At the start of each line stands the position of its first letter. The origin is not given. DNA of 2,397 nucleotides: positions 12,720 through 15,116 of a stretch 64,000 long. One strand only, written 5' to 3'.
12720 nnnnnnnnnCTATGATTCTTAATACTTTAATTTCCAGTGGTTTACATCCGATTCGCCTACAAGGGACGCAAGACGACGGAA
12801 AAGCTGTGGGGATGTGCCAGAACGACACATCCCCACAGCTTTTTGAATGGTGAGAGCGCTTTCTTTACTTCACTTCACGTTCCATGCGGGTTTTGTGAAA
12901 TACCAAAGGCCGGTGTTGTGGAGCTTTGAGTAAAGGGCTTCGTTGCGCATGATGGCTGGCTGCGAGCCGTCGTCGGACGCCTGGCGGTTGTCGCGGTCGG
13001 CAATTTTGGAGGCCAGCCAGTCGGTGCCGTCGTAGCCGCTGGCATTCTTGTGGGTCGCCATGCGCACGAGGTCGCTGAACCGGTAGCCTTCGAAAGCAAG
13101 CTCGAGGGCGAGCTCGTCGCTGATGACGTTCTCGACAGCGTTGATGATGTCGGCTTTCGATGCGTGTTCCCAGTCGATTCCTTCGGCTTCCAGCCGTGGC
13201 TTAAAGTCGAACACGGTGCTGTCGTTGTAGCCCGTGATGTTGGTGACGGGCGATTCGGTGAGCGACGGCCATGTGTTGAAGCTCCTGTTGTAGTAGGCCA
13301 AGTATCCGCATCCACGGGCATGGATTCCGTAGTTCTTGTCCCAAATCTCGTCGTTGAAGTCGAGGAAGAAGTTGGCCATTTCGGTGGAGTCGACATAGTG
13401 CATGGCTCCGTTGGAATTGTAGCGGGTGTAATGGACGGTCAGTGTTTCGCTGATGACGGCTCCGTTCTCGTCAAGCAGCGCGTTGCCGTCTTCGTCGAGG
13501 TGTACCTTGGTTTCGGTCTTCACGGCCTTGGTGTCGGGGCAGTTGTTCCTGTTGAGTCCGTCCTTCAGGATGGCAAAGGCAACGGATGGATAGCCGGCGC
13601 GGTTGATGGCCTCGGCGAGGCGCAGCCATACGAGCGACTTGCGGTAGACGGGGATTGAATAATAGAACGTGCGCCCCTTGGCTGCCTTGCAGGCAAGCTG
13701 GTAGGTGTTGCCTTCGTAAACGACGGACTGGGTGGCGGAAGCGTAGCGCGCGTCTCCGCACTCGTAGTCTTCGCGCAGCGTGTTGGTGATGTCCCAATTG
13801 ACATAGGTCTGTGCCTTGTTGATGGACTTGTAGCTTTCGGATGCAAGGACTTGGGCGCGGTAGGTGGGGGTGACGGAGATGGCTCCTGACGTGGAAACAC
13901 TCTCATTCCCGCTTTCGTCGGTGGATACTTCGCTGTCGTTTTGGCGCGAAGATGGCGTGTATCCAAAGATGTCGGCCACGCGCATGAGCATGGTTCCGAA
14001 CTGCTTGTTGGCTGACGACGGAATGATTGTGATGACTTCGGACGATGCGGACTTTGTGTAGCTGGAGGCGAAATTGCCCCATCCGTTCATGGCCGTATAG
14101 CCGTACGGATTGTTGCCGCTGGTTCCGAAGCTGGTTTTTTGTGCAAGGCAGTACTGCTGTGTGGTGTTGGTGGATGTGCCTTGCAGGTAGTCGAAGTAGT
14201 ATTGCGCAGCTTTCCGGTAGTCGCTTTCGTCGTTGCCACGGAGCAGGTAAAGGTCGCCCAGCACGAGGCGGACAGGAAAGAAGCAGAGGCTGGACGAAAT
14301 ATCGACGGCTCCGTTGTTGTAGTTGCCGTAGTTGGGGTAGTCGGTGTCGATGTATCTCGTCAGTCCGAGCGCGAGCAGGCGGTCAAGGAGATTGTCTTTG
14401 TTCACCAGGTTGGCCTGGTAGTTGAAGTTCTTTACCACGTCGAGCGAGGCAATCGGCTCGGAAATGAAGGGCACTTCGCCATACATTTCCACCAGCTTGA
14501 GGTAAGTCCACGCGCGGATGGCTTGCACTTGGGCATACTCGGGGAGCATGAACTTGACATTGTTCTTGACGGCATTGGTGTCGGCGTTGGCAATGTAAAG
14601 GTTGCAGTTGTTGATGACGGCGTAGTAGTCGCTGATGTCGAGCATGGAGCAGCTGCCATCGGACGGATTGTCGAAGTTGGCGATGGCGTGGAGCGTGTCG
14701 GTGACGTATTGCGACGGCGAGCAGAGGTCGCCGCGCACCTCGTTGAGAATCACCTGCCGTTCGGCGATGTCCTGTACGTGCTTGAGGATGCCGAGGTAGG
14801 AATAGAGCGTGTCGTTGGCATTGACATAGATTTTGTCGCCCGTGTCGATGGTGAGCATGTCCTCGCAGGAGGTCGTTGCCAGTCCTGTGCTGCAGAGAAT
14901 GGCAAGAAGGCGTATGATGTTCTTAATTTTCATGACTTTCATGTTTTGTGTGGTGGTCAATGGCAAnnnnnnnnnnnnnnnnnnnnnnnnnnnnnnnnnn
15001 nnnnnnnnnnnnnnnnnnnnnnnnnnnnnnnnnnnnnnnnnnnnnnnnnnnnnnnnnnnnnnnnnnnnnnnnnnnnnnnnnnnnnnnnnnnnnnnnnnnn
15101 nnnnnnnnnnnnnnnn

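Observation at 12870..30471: Seven-gene tandem SusC/SusD operon whose only accessory genes are three fasciclin (FAS1) lipoproteins, with no enzyme and no regulator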

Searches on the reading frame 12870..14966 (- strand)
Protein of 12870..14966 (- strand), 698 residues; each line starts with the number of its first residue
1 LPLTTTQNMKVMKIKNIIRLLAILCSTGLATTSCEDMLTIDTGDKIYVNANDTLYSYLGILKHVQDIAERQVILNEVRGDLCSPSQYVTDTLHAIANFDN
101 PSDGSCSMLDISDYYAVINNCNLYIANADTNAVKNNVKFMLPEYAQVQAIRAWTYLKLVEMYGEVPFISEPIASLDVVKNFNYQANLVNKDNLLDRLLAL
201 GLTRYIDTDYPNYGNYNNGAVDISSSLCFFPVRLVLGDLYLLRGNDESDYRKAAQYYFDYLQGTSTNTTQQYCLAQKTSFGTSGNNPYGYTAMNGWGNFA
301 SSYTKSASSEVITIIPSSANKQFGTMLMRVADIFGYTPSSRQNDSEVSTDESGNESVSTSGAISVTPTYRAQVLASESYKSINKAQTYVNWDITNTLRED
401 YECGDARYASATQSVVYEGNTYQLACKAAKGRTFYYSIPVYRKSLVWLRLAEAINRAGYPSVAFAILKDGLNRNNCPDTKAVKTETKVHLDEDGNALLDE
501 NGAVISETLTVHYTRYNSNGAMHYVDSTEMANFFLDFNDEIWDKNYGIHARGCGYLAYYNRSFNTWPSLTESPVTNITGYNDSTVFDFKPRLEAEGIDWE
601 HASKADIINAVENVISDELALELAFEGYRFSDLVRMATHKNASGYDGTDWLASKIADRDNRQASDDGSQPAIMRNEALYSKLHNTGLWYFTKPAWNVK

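Call 3: search_protein_families(library=pfam, proteins=[window:12870-14966:-], max_evalue=0.01)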
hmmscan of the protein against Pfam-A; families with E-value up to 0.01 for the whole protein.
window:12870-14966:- (698 aa): 2 families
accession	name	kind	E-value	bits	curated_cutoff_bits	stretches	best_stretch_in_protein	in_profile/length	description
PF07980.17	SusD_RagB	-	1.7e-06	28.4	23.1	1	608-649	206-248/297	SusD family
PF14322.12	SusD-like_3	-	0.0043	17.8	27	0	112-177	79-142/191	Starch-binding associating with outer membrane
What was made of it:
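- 12870..14942 (-): SusD2, a divergent 690-aa SusD-family lipoprotein (start taken at ATG 14942). SusD_RagB 28.4 bits against cut-off 23.1 (call 3).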

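Call 6: search_protein_families(library=ncbifam, proteins=[window:12870-14966:-], max_evalue=0.01)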
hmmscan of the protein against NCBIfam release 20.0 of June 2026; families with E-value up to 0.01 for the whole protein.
window:12870-14966:- (698 aa): 0 families

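Call 75: search_solved_structures(query=window:12870-14942:-, max_evalue=0.001)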
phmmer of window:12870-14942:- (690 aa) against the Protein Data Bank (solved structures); distinct sequences matched with E-value up to 0.001: 3.
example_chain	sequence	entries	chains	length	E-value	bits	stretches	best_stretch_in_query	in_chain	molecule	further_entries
9sjj_A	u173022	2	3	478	3.8e-05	25.4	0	87-172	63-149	SusD homolog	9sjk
9sje_B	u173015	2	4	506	4.3e-05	25.3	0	87-172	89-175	SusD homolog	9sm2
9rx3_A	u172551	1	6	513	0.00011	23.9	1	95-200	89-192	Putative outer membrane starch-binding protein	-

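Call 88: find_homologous_proteins(query=window:12870-14942:-, max_evalue=1e-50)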
Query window:12870-14942:- (690 aa): 1278 proteins with E <= 1e-50 among 8000 candidates; the best 120 are listed.
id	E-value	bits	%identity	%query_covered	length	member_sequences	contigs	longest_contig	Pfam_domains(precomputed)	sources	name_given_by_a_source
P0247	0.0e+0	1568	99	100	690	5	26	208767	PF07980.18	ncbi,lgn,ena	-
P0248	2.3e-290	983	60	60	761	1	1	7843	PF07980.18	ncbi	-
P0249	1.2e-288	977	65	99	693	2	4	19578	PF07980.18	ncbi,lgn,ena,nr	ncbi:MAG: RagB/SusD family nutrient uptake outer membrane protein [Prevotellaceae bacterium]|nr:RagB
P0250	2.1e-288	976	64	99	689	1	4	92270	-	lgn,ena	-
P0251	5.1e-286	968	64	100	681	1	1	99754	-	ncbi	-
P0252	7.1e-281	951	62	100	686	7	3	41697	PF07980.18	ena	-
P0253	1.4e-280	950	64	100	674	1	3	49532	PF07980.18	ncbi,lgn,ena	-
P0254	1.6e-279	947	62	100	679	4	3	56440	-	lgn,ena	-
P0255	7.0e-279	945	63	99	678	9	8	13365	-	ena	-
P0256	1.4e-278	944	65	98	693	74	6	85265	PF07980.18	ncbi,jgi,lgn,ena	jgi:hypothetical protein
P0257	1.5e-277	941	64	97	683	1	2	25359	PF07980.18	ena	-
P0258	4.8e-277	939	62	99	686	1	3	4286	-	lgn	-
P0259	9.7e-277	938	63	99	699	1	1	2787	-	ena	-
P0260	6.9e-276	935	62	100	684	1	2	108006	-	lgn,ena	-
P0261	1.1e-275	934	62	99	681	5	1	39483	-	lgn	-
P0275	4.6e-274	929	63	100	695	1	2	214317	PF07980.18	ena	-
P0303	3.9e-261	886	59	99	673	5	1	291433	-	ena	-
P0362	9.6e-226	769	53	99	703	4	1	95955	PF07980.18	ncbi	-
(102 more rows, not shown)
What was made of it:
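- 12870..14942 (-): The near-identical database protein is 690 aa (call 88).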

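Call 89: find_encoding_contigs(protein=P0275, flank=10000, max_places=1)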
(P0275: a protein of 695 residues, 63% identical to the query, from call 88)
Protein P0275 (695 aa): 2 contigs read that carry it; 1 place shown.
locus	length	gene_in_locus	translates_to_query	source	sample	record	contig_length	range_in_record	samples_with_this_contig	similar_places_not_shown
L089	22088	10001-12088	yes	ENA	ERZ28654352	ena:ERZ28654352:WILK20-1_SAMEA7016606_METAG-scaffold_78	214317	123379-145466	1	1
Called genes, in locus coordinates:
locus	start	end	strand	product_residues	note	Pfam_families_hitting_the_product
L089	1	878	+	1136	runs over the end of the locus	PF13620:CarboxypepD_reg (weak), PF13715:CarbopepD_reg_2, PF07715:Plug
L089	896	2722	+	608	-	PF14322:SusD-like_3, PF07980:SusD_RagB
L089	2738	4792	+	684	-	PF02469:Fasciclin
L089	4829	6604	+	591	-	-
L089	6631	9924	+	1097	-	PF13620:CarboxypepD_reg, PF13715:CarbopepD_reg_2 (faint), PF07715:Plug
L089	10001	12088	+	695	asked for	PF07980:SusD_RagB (faint)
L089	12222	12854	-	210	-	PF00881:Nitroreductase, PF14512:TM1586_NiRdase (faint)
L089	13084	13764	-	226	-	PF00005:ABC_tran, PF02463:SMC_N (weak), PF13304:AAA_21 (faint)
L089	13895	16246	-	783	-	PF12704:MacB_PCD, PF02687:FtsX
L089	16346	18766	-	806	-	PF12704:MacB_PCD, PF02687:FtsX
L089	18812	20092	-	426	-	PF25917:BSH_RND (weak), PF25973:BSH_CzcB (faint), PF25984:BSH_YknX (weak), PF25967:RND-MFP_C, PF25989:YknX_C (weak)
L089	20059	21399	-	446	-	PF02321:OEP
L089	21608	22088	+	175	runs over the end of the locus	PF00072:Response_reg, PF02954:HTH_8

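Call 90: find_encoding_contigs(protein=P0303, flank=10000, max_places=1)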
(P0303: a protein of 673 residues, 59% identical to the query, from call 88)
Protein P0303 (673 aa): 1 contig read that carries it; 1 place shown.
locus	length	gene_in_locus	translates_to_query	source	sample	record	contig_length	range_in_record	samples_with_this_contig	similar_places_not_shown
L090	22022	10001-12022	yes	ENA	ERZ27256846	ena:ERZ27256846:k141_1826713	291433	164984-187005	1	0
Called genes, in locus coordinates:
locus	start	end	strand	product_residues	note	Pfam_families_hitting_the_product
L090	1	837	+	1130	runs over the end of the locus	PF13715:CarbopepD_reg_2, PF07715:Plug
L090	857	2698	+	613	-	PF14322:SusD-like_3, PF07980:SusD_RagB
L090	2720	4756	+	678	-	PF02469:Fasciclin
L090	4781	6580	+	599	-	-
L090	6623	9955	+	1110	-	PF13620:CarboxypepD_reg, PF13715:CarbopepD_reg_2 (faint), PF07715:Plug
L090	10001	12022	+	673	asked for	-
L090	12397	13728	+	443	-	-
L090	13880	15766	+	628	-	-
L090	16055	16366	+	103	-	PF05015:HigB-like_toxin (weak)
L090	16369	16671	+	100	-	PF01381:HTH_3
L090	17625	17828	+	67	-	-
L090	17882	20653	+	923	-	-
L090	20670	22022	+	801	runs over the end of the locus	-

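Call 91: find_encoding_contigs(protein=P0260, flank=10000, max_places=1)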
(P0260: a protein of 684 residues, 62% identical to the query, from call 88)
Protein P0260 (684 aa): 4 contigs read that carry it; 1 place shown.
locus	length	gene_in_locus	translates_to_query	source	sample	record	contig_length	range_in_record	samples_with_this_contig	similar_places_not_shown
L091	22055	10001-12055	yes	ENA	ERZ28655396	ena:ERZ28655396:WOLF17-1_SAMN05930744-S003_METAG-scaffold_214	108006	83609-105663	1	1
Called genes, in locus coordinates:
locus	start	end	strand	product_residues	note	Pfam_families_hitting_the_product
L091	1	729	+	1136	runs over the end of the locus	PF13715:CarbopepD_reg_2, PF07715:Plug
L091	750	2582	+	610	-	PF14322:SusD-like_3, PF07980:SusD_RagB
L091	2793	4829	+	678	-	PF02469:Fasciclin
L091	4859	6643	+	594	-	-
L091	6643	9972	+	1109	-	PF13620:CarboxypepD_reg, PF13715:CarbopepD_reg_2 (weak), PF07715:Plug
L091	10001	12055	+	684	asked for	-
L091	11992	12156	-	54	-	-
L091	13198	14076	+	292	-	-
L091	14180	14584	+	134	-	PF04397:LytTR (weak)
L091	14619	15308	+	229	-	PF00498:FHA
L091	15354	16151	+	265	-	PF01650:Peptidase_C13, PF00656:Peptidase_C14 (weak)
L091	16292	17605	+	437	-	-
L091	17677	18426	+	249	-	PF05129:Zn_ribbon_Elf1 (weak)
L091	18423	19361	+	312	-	PF00481:PP2C (weak), PF13672:PP2C_2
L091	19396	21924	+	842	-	PF00069:Pkinase, PF07714:PK_Tyr_Ser-Thr, PF07719:TPR_2 (faint)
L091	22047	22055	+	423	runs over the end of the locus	PF08238:Sel1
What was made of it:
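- Flanking enzymes vary and are absent in several genomes (calls 89-91).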

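Call 92: find_encoding_contigs(protein=P0362, flank=10000, max_places=1)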
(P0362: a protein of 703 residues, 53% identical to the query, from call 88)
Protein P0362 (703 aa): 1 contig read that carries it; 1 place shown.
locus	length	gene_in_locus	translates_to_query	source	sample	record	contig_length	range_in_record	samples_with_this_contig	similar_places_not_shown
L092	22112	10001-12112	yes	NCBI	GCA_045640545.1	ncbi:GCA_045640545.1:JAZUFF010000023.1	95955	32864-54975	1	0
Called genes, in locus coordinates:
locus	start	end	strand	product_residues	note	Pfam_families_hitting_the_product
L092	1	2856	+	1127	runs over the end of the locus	PF13715:CarbopepD_reg_2 (weak), PF07715:Plug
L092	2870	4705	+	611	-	PF14322:SusD-like_3, PF07980:SusD_RagB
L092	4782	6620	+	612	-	PF02469:Fasciclin (faint)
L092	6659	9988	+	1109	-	PF13620:CarboxypepD_reg, PF13715:CarbopepD_reg_2 (faint), PF07715:Plug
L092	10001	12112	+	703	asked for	PF07980:SusD_RagB (weak)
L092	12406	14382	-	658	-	PF22848:ASD1_dom, PF06964:Alpha-L-AF_C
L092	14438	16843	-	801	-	PF02837:Glyco_hydro_2_N, PF00703:Glyco_hydro_2 (weak), PF02836:Glyco_hydro_2_C, PF16355:DUF4982, PF18565:Glyco_hydro2_C5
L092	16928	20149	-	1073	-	PF02837:Glyco_hydro_2_N, PF00703:Glyco_hydro_2, PF02836:Glyco_hydro_2_C, PF16353:LacZ_4, PF02929:Bgal_small_N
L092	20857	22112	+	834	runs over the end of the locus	PF13802:Gal_mutarotas_2, PF01055:Glyco_hydro_31_2nd, PF21365:Glyco_hydro_31_3rd, PF17137:DUF5110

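Call 102: search_protein_families(library=pfam, proteins=[L090:12397-13728:+, L090:13880-15766:+, L090:17882-20653:+, L091:13198-14076:+, L092:4782-6620:+], max_evalue=0.01)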
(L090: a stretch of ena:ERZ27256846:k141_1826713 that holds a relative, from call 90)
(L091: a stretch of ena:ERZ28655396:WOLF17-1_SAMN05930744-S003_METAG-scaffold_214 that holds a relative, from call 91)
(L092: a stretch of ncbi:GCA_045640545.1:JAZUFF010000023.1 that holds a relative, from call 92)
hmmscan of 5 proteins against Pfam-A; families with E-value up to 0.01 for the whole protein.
L090:12397-13728:+ (443 aa): 0 families

L090:13880-15766:+ (628 aa): 1 family
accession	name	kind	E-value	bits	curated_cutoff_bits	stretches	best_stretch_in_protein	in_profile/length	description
PF18962.6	Por_Secre_tail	-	0.00071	20.3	27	0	586-621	21-61/75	Secretion system C-terminal sorting domain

L090:17882-20653:+ (923 aa): 0 families

L091:13198-14076:+ (292 aa): 0 families

L092:4782-6620:+ (612 aa): 1 family
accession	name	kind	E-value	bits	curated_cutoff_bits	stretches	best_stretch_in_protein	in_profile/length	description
PF02469.27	Fasciclin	-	7.6e-06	26.6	22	1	89-189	15-116/123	Fasciclin domain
